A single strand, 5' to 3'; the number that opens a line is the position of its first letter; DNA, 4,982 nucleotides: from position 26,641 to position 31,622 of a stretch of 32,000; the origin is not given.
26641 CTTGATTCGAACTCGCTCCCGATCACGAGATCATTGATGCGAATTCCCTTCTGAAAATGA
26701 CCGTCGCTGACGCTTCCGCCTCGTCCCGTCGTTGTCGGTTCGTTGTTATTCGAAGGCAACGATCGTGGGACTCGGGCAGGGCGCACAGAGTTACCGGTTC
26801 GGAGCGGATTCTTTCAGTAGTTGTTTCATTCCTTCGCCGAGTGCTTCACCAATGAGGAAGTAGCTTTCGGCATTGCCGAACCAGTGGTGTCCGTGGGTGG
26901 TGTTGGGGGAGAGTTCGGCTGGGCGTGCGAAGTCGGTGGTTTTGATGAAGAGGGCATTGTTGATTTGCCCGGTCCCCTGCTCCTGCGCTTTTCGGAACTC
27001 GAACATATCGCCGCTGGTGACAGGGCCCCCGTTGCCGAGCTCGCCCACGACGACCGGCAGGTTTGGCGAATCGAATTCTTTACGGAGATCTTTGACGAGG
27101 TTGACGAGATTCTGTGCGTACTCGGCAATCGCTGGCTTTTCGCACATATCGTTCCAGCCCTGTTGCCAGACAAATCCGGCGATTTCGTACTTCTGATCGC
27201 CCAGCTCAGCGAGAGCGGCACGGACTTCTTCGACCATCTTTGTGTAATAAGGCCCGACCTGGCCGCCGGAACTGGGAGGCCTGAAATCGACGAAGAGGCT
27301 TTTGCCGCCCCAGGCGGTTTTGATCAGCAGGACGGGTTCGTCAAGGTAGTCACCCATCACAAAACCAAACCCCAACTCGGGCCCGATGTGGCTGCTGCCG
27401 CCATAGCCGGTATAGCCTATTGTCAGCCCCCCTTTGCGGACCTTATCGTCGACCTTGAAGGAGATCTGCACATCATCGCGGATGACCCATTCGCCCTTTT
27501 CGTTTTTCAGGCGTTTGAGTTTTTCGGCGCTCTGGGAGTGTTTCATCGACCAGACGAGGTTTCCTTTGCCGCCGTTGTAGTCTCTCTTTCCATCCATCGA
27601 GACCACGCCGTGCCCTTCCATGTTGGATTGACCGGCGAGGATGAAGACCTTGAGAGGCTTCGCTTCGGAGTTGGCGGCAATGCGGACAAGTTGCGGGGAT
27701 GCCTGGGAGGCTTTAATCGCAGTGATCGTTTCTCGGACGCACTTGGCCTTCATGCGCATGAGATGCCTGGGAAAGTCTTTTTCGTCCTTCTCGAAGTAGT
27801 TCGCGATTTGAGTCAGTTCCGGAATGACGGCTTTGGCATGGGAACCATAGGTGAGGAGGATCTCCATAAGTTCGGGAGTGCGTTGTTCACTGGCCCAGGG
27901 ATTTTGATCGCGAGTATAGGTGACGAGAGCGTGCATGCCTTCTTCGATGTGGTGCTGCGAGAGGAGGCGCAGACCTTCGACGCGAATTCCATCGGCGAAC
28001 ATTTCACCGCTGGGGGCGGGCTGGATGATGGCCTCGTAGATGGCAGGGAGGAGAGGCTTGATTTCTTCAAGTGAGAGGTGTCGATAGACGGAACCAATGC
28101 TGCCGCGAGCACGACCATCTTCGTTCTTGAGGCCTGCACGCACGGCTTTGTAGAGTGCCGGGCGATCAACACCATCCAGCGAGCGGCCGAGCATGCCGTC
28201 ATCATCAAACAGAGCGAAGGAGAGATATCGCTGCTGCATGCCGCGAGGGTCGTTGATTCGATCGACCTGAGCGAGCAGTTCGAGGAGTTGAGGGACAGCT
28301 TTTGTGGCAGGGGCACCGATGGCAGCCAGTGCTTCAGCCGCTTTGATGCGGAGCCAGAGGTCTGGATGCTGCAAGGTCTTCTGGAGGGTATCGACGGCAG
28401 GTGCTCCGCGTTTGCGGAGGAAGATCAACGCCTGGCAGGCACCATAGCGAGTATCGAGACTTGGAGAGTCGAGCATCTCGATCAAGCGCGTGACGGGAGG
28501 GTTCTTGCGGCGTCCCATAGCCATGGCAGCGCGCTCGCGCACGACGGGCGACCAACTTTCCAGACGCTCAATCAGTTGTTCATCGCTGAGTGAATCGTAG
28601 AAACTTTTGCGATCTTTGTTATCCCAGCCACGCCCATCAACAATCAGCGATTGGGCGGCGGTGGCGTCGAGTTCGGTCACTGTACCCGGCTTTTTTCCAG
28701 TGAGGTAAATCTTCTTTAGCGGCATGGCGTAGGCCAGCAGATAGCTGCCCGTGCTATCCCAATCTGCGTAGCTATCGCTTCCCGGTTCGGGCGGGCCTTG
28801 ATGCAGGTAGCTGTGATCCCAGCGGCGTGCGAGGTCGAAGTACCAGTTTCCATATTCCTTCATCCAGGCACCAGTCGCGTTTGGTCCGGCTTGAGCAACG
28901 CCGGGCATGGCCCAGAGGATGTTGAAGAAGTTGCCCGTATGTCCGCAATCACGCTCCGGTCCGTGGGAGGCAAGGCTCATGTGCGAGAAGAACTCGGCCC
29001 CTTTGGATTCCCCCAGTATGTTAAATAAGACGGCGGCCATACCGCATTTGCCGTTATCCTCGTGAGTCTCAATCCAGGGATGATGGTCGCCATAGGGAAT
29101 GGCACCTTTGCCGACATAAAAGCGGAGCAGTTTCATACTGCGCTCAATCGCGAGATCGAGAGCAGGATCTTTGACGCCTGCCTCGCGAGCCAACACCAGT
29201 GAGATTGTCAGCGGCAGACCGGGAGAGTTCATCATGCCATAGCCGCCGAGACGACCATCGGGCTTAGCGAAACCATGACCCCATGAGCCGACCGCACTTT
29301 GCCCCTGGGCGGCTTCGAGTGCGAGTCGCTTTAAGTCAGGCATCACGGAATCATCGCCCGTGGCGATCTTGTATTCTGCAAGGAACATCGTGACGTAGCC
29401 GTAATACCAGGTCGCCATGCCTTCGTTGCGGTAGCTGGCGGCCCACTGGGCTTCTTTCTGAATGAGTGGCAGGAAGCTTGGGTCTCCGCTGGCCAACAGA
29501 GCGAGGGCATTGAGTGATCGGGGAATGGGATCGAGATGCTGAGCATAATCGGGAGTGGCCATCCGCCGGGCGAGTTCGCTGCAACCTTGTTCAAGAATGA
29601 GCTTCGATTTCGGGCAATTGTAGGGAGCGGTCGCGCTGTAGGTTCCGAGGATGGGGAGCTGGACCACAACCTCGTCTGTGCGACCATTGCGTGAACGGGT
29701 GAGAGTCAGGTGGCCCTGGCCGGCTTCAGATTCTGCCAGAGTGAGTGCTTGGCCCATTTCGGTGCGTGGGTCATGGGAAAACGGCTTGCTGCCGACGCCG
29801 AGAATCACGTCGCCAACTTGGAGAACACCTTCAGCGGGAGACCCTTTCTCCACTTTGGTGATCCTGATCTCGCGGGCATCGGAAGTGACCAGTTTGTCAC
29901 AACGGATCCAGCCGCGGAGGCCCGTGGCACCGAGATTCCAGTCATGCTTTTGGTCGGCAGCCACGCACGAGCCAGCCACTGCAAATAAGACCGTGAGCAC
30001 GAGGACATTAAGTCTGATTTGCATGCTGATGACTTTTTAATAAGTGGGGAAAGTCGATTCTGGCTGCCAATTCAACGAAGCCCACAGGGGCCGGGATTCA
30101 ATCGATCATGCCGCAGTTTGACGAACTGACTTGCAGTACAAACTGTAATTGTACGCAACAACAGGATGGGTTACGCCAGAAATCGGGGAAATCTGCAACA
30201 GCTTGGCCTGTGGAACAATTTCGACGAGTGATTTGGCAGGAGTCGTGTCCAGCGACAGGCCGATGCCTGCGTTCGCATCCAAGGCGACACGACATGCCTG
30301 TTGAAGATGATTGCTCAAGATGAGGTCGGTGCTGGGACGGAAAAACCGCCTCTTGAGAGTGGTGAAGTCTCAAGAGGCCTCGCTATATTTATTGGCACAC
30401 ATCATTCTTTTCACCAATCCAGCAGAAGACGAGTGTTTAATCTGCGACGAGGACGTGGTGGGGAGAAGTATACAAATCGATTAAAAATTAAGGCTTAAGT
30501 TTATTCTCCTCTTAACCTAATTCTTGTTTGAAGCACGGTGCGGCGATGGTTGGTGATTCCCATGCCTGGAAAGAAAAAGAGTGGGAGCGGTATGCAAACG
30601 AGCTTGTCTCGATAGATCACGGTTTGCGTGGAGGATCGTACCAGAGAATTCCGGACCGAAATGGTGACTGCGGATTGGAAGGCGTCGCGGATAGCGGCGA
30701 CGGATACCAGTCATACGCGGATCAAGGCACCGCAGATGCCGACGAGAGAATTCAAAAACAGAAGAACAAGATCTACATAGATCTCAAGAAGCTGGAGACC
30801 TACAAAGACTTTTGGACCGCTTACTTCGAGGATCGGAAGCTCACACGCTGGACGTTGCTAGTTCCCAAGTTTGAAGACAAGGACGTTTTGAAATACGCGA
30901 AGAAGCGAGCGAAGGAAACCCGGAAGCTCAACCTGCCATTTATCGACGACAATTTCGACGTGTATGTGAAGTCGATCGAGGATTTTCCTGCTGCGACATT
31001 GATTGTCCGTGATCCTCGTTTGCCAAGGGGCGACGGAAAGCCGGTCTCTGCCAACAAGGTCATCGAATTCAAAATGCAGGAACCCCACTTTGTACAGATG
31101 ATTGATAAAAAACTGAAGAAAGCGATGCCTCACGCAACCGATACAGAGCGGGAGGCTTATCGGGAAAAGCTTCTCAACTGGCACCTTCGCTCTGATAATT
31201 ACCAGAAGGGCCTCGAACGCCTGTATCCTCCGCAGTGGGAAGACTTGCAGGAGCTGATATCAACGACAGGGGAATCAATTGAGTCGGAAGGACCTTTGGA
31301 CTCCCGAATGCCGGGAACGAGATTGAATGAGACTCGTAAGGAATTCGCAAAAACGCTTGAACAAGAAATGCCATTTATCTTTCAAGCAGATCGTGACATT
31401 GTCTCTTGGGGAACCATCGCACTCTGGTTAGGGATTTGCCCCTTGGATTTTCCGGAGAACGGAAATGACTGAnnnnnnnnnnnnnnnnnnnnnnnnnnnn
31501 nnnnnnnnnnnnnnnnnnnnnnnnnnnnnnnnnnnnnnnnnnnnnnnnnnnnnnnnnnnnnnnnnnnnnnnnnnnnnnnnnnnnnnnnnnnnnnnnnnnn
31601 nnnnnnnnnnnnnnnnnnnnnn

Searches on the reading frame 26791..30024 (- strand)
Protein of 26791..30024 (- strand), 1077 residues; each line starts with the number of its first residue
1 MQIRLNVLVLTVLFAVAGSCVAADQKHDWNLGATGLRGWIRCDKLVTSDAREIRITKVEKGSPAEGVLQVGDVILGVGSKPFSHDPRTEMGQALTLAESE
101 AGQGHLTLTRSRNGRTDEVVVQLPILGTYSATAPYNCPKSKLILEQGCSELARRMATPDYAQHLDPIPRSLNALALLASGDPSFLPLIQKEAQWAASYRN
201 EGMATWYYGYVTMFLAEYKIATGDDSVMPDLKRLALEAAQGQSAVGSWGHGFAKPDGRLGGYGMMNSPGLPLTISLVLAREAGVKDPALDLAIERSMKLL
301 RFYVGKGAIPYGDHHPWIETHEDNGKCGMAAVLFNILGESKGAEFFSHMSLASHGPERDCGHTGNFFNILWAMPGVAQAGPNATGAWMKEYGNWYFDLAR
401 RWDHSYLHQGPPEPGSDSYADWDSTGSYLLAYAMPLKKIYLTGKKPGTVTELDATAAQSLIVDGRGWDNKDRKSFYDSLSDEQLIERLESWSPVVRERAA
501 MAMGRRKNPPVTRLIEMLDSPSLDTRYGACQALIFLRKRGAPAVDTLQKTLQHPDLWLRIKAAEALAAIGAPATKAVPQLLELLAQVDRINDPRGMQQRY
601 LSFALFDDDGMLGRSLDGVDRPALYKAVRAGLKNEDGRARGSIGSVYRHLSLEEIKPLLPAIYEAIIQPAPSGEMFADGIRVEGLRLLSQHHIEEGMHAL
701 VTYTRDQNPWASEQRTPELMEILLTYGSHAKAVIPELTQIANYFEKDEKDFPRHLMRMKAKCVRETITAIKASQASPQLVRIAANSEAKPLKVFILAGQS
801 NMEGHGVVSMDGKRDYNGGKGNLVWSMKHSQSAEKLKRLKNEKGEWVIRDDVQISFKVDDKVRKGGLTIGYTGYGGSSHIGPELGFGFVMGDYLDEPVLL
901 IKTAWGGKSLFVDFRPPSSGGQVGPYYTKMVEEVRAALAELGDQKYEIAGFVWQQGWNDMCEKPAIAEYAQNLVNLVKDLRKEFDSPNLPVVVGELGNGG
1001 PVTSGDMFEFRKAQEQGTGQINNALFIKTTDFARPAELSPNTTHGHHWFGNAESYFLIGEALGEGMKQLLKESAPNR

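Call 3: search_protein_families(library=pfam, proteins=[window:26791-30024:-], max_evalue=0.01)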
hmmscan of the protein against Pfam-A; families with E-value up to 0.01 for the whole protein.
window:26791-30024:- (1077 aa): 9 families
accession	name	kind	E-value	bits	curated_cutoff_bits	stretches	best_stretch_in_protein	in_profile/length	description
PF19805.5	DUF6288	-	9.1e-157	522.8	26.3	1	51-444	1-402/402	Family of unknown function (DUF6288)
PF03629.24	SASA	-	2.7e-28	99.6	24.8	1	791-1051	2-218/226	Carbohydrate esterase, sialic acid-specific acetylesterase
PF13646.12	HEAT_2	-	1.5e-15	57.7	27.7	2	513-586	3-73/88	HEAT repeats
PF17820.7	PDZ_6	-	2.9e-05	24.2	27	1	55-84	2-31/54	PDZ domain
PF00595.29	PDZ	-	3.6e-05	24.5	23.2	1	49-92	21-67/81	PDZ domain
PF02985.28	HEAT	-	0.00035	21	23.5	0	545-569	3-27/31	HEAT repeat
PF13180.12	PDZ_2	-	0.00062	20.4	27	1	49-122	10-79/80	PDZ domain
PF13513.12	HEAT_EZ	-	0.00073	20.5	27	0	494-534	2-53/55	HEAT-like repeat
PF03130.22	HEAT_PBS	-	0.0026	18.6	20.9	0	558-585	1-26/27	PBS lyase HEAT-like repeat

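Call 4: search_protein_families(library=ncbifam, proteins=[window:26791-30024:-], max_evalue=0.01)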
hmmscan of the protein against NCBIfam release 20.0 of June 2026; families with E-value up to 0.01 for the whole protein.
window:26791-30024:- (1077 aa): 0 families

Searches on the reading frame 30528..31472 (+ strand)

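Call 3: search_protein_families(library=pfam, proteins=[window:30528-31472:+], max_evalue=0.01)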
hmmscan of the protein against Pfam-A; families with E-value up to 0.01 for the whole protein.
window:30528-31472:+ (314 aa): 0 families

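Call 4: search_protein_families(library=ncbifam, proteins=[window:30528-31472:+], max_evalue=0.01)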
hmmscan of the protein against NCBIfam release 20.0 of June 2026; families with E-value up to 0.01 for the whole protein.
window:30528-31472:+ (314 aa): 1 family
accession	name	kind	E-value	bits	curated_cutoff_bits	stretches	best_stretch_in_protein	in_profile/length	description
NF052313.1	T9SS_RR_PorX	equivalog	0.0019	17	300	1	72-156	127-208/513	T9SS response regulator signal transducer PorX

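Call 77: search_protein_families(library=pfam, proteins=[window:30546-31472:+], max_evalue=0.05)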
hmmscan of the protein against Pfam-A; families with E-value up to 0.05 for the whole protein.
window:30546-31472:+ (308 aa): 0 families
